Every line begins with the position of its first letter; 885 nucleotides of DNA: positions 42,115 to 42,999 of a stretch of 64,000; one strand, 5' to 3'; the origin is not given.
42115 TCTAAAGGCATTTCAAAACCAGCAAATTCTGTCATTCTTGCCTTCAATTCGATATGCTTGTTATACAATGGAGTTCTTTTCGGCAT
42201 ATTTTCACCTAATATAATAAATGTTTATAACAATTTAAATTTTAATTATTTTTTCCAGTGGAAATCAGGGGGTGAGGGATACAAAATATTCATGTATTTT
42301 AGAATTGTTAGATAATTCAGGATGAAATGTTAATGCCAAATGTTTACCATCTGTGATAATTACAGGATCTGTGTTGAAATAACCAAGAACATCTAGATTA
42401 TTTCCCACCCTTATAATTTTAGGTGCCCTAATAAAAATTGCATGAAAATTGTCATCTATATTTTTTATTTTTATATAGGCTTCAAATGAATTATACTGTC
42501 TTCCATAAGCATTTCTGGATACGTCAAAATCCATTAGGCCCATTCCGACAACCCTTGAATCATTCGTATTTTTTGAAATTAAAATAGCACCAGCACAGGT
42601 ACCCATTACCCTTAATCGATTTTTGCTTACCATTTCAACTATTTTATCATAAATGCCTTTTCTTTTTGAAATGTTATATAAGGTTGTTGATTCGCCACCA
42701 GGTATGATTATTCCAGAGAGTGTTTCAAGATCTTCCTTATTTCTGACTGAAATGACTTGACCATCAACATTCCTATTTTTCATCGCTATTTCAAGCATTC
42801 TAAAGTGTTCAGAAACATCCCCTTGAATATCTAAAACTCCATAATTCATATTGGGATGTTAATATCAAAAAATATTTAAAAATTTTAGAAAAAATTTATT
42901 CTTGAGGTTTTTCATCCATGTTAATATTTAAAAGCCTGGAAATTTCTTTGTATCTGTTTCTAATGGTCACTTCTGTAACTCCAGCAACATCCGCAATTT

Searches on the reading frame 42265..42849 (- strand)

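Call 60: search_protein_families(library=pfam, proteins=[window:42265-42849:-], max_evalue=0.001)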
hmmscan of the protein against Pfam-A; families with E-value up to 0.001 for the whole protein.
window:42265-42849:- (194 aa): 3 families
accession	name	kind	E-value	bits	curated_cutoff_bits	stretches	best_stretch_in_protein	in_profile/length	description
PF01174.25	SNO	-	2.2e-53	181.3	27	1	5-191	1-184/188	SNO glutamine amidotransferase family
PF07685.20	GATase_3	-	2.6e-07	30.9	27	1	29-128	24-132/196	CobB/CobQ-like glutamine amidotransferase domain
PF03575.23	Peptidase_S51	-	3.5e-06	27.3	23.9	1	38-103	73-141/206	Peptidase family S51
